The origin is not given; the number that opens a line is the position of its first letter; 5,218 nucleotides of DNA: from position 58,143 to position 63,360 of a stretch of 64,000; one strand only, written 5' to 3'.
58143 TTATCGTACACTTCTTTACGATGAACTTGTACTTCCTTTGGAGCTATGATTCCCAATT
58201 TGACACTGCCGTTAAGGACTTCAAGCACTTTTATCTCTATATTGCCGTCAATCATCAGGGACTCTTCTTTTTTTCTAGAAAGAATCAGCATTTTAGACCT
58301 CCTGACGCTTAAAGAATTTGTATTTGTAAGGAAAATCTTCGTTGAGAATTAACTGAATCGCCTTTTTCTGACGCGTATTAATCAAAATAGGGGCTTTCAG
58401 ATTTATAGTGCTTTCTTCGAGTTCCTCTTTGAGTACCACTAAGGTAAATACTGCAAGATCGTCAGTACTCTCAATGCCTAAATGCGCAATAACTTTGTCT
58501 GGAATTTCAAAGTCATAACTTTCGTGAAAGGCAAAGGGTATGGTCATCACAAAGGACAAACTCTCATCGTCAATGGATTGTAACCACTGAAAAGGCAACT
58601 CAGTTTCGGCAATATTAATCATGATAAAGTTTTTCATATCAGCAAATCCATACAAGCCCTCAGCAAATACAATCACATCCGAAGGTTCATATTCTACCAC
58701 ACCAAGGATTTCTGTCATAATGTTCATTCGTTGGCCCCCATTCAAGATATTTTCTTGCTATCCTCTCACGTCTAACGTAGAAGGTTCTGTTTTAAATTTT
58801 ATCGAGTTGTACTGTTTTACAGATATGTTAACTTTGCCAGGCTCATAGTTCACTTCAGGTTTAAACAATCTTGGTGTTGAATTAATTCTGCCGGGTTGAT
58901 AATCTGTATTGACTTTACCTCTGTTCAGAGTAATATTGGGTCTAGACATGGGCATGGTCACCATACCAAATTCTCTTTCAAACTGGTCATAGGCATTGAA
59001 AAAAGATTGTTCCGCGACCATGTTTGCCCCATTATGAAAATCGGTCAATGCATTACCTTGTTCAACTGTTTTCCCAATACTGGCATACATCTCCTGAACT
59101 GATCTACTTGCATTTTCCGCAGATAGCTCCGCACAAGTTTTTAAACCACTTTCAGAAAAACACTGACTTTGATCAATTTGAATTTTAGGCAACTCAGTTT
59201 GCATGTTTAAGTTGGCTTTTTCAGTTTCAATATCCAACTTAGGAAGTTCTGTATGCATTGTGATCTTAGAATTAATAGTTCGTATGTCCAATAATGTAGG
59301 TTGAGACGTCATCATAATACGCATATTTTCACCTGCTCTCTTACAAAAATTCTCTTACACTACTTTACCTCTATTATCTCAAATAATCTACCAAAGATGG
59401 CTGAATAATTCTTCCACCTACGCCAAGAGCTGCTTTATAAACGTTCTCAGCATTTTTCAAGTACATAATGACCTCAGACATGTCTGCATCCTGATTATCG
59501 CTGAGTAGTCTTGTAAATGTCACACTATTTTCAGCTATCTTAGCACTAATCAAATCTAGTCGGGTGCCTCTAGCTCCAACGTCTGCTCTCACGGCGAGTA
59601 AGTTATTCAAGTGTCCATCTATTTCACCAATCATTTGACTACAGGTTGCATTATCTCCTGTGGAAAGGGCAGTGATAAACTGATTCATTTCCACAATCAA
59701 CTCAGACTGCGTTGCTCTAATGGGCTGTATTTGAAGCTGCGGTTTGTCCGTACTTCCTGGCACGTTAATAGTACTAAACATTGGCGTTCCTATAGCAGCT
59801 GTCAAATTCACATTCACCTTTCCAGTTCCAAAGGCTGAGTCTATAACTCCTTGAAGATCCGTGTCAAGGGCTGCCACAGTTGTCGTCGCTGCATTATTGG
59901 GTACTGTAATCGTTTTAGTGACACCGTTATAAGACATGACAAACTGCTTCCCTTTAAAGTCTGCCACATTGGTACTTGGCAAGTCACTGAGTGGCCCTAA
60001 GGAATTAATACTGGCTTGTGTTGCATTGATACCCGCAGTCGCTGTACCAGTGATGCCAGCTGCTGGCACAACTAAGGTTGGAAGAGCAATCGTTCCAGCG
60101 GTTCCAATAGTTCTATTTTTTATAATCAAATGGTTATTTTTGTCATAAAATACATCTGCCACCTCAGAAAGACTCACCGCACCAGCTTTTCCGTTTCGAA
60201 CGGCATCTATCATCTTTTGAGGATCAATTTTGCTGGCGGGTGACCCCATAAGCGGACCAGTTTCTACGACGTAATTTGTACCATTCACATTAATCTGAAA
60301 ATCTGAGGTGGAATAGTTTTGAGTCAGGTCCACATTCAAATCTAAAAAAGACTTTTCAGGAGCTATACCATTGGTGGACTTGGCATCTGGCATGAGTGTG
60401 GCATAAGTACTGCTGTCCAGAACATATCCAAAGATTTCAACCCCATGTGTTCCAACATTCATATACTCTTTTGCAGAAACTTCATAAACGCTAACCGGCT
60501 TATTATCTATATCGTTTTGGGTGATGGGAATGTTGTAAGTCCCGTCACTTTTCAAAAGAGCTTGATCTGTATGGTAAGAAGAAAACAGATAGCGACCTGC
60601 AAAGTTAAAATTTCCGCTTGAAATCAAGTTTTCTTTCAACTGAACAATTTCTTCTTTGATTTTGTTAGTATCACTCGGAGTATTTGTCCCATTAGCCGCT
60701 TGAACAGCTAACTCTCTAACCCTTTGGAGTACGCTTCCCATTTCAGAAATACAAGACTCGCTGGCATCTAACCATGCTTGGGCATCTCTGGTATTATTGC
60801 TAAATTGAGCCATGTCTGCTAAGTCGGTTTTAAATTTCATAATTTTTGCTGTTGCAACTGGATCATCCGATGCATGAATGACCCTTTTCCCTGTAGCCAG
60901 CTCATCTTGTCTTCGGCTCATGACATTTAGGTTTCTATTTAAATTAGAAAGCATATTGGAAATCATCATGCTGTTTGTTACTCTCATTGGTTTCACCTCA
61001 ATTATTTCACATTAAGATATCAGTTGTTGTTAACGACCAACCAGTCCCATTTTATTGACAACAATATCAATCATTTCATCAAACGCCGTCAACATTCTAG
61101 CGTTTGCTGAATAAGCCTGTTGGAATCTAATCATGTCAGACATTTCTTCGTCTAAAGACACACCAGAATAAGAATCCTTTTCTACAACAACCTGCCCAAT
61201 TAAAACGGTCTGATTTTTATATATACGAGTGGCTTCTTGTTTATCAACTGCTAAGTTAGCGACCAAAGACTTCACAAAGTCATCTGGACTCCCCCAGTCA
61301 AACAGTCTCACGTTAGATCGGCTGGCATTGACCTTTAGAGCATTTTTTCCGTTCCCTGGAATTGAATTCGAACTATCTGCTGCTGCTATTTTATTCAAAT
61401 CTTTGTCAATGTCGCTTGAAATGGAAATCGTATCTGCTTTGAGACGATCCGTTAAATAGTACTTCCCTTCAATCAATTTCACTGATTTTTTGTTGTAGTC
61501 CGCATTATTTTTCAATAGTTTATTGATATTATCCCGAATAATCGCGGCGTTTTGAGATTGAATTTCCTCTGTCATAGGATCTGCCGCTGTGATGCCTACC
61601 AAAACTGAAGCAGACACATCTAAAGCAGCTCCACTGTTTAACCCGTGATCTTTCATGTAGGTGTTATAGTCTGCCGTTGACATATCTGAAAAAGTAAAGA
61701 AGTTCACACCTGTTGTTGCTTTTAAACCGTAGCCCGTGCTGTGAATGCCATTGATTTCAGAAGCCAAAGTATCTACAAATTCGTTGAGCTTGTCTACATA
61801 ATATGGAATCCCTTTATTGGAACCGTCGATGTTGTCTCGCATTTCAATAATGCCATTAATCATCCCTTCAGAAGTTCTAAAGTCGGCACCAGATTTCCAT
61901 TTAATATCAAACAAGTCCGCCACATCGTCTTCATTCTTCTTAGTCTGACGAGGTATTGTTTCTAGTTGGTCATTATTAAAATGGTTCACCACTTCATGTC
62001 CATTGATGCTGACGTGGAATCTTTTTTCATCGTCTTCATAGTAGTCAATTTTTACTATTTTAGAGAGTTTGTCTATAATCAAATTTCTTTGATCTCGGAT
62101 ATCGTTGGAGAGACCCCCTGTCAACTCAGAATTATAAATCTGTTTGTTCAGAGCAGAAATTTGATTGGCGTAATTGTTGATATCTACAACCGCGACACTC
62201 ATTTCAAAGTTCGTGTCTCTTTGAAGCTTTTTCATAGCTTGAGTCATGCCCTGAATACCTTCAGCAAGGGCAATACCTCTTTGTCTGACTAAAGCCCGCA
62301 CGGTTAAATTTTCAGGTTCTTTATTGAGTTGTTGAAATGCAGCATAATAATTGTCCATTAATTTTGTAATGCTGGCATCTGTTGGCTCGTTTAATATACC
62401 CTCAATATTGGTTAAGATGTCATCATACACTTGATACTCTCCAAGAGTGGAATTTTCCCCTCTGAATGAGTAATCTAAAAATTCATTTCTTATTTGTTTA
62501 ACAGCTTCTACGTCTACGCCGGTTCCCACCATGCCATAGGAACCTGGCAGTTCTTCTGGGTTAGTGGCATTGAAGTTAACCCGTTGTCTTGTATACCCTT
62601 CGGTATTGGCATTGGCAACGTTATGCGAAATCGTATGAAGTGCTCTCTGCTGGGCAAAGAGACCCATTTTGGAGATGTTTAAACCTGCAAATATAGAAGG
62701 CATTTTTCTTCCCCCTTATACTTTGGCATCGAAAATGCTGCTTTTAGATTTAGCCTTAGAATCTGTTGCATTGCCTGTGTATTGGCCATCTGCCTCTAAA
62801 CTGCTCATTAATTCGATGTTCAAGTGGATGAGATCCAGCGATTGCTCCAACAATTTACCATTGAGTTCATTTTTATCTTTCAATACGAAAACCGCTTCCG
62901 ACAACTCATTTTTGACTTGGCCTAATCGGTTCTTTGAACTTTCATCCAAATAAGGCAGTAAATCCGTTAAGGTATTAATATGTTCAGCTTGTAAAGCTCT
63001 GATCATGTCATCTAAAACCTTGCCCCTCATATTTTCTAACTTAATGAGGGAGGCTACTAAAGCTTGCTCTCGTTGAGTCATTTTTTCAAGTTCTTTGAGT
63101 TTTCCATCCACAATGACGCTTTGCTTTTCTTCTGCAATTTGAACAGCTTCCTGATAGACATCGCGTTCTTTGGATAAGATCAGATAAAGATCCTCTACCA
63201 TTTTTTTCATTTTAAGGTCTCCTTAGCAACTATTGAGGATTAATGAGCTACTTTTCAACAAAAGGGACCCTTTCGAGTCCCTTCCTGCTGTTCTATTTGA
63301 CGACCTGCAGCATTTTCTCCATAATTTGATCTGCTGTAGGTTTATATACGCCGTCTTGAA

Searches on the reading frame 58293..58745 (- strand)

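Call 4: search_protein_families(library=pfam, proteins=[window:58293-58745:-])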
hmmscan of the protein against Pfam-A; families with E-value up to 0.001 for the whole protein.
window:58293-58745:- (150 aa): 1 family
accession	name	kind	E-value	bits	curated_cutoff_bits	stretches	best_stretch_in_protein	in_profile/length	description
PF02623.20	FliW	-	1.7e-36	125.1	25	1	25-142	1-120/122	FliW protein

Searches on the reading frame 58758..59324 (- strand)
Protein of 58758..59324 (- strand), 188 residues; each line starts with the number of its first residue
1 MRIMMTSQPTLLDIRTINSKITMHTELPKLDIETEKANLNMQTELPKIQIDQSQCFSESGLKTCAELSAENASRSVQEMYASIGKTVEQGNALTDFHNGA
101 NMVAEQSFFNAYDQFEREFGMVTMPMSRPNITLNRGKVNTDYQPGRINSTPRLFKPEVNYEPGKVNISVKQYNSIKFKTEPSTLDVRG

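Call 4: search_protein_families(library=pfam, proteins=[window:58758-59324:-])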
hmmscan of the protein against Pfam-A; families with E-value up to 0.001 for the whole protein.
window:58758-59324:- (188 aa): 1 family
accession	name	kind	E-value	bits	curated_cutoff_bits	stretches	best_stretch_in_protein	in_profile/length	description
PF20074.4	DUF6470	-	5.7e-45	153.5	28.9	1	3-178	1-177/178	Family of unknown function (DUF6470)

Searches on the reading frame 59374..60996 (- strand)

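Call 48: search_protein_families(library=pfam, proteins=[window:59374-60996:-], max_evalue=0.00001)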
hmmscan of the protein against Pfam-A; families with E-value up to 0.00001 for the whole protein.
window:59374-60996:- (540 aa): 1 family
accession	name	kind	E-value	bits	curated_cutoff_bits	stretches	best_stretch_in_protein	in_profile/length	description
PF00669.25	Flagellin_N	-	7.3e-26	91.3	26.6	1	8-142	3-138/139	Bacterial flagellin N-terminal helical region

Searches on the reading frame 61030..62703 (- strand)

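Call 48: search_protein_families(library=pfam, proteins=[window:61030-62703:-], max_evalue=0.00001)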
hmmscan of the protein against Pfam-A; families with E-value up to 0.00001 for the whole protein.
window:61030-62703:- (557 aa): 3 families
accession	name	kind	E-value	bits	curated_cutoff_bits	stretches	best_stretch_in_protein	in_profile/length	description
PF22638.1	FlgK_D1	-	2.2e-50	171.9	28.6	1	97-336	1-233/233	Flagellar hook-associated protein FlgK helical domain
PF06429.18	Flg_bbr_C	-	4.2e-12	45.8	23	1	512-548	7-43/46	Flagellar basal body rod FlgEFG protein C-terminal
PF00460.25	Flg_bb_rod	-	8.3e-08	32.5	20.7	1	12-38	5-31/31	Flagella basal body rod protein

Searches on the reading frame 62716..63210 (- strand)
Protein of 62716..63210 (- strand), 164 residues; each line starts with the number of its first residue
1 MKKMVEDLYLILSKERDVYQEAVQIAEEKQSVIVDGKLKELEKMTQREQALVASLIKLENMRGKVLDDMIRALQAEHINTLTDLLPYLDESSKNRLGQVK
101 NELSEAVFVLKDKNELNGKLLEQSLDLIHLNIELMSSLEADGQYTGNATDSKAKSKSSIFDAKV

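Call 48: search_protein_families(library=pfam, proteins=[window:62716-63210:-], max_evalue=0.00001)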
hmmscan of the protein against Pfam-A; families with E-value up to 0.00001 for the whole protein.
window:62716-63210:- (164 aa): 1 family
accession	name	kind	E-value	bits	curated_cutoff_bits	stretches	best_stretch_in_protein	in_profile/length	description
PF05130.17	FlgN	-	4.7e-20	72.9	30.5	1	4-148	1-143/147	FlgN protein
